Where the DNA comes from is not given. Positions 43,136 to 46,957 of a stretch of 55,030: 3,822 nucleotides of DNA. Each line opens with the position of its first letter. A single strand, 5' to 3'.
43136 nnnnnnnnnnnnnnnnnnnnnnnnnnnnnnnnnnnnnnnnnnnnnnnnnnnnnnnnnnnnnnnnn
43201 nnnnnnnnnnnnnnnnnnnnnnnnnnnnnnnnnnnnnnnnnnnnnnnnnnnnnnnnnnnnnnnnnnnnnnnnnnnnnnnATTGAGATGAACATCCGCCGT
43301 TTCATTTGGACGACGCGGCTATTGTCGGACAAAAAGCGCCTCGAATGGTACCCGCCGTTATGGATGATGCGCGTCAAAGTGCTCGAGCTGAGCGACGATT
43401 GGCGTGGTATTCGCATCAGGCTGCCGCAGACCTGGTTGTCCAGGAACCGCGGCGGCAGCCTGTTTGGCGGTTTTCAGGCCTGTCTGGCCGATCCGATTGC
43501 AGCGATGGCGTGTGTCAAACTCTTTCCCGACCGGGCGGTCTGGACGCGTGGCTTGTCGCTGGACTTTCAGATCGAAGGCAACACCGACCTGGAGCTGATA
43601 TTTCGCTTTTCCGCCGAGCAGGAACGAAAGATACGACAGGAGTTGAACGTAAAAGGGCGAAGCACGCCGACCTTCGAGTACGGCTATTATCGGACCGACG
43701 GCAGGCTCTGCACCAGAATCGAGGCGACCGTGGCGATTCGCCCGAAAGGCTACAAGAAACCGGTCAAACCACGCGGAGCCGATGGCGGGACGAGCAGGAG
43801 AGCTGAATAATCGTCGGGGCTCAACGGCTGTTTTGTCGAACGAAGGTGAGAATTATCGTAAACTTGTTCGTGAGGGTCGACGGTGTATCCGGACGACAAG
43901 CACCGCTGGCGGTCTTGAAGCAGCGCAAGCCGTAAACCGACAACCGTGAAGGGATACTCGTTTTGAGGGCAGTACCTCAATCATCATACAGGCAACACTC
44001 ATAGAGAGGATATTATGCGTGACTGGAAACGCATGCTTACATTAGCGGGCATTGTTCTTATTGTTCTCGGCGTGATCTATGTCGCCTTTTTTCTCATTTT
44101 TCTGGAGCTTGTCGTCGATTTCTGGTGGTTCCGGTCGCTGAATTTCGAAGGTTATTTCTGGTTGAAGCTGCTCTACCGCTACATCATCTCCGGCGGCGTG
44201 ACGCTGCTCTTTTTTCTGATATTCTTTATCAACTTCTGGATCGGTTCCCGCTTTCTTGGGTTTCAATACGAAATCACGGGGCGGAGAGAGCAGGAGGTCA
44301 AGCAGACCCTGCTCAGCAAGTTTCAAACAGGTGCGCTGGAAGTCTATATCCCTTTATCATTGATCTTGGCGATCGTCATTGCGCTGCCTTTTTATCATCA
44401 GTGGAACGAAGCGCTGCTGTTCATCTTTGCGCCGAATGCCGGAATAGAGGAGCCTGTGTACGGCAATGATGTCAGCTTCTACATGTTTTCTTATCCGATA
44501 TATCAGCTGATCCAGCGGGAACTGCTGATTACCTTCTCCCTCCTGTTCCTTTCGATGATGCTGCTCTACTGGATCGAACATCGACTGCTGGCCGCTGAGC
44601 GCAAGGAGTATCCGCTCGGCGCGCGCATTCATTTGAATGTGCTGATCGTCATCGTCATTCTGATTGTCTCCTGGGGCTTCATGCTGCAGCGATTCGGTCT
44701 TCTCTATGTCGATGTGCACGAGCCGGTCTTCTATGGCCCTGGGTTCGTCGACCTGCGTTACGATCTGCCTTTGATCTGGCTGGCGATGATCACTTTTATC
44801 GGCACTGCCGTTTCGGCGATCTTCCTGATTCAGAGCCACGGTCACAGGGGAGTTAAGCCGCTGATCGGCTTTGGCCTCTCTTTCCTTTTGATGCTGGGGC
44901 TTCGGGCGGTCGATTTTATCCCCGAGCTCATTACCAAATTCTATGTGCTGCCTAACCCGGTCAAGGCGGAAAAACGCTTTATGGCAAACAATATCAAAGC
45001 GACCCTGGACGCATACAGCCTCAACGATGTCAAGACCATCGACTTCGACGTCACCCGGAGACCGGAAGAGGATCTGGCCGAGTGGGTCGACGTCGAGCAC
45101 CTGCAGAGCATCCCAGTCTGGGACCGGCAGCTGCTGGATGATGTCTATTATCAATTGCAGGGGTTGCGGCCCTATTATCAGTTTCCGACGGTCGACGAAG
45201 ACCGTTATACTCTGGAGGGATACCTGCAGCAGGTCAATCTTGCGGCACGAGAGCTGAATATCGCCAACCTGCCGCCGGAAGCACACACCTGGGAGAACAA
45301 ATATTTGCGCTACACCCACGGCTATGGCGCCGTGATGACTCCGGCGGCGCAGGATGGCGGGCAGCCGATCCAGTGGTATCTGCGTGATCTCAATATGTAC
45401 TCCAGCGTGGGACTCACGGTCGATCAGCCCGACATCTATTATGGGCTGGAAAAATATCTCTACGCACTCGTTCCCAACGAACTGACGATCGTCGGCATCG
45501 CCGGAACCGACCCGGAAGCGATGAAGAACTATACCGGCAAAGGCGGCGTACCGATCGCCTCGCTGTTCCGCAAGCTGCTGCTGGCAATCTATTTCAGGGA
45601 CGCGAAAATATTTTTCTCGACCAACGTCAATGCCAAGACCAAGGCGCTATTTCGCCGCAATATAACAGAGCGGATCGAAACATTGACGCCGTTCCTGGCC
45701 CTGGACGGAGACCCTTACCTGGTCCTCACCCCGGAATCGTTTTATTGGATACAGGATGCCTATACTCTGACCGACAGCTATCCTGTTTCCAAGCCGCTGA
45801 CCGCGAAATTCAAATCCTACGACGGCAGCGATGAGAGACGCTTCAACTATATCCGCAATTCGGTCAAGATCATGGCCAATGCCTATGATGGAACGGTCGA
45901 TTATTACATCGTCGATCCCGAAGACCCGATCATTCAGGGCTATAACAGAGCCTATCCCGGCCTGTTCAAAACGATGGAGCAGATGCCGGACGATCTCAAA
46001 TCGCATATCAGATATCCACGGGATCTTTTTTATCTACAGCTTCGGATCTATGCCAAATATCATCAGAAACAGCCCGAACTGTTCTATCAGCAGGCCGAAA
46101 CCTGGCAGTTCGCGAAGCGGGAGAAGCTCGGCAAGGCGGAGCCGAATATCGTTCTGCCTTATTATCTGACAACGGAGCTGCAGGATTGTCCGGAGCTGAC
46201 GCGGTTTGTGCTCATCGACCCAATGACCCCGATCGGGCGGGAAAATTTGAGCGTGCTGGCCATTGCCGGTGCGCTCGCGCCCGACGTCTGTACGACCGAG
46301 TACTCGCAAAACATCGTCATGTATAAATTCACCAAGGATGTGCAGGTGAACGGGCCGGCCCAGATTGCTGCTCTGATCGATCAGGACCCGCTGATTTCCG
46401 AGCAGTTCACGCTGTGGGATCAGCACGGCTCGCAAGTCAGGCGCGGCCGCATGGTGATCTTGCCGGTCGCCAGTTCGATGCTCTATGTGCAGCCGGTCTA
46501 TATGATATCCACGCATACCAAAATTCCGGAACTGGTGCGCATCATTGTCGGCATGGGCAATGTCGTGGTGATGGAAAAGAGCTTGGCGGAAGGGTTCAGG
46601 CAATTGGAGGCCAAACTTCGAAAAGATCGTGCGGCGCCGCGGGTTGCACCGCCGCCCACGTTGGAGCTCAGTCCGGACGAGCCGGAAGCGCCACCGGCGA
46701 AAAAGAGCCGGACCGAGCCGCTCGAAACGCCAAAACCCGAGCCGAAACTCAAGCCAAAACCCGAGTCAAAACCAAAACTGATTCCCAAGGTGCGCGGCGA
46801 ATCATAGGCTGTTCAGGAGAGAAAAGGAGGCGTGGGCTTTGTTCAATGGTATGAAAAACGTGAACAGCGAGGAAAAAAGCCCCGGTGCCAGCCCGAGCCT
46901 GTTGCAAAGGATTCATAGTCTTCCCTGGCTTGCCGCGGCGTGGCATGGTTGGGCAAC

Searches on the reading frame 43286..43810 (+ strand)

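Call 41: search_protein_families(library=ncbifam, proteins=[window:43286-43810:+], max_evalue=1e-8)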
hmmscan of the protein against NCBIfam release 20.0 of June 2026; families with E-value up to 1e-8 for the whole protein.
window:43286-43810:+ (174 aa): 0 families

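Call 75: search_protein_families(library=pfam, proteins=[window:43286-43810:+], max_evalue=0.001)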
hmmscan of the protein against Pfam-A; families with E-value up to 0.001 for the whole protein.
window:43286-43810:+ (174 aa): 1 family
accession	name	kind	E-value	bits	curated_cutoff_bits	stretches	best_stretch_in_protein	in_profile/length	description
PF14539.12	DUF4442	-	2.5e-06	28.2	25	1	22-148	13-129/132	Domain of unknown function (DUF4442)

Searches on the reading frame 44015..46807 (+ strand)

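Call 41: search_protein_families(library=ncbifam, proteins=[window:44015-46807:+], max_evalue=1e-8)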
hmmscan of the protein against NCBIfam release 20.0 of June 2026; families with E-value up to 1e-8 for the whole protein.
window:44015-46807:+ (930 aa): 3 families
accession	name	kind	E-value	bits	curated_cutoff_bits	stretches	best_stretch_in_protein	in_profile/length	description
NF000825.0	PRK00068.1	subfamily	3.4e-176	587.9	995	1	12-878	19-901/973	hypothetical protein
NF002707.0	PRK02509.1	equivalog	4e-163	544.7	949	1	111-864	195-962/983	hypothetical protein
NF009097.0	PRK12438.1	subfamily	2e-105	353.8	1254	1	9-864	13-894/991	hypothetical protein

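Call 75: search_protein_families(library=pfam, proteins=[window:44015-46807:+], max_evalue=0.001)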
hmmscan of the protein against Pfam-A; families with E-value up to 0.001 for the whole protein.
window:44015-46807:+ (930 aa): 1 family
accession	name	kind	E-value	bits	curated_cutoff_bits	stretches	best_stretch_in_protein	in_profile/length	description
PF03699.18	UPF0182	-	1.8e-230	767.5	27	1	14-801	3-770/770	Uncharacterised protein family (UPF0182)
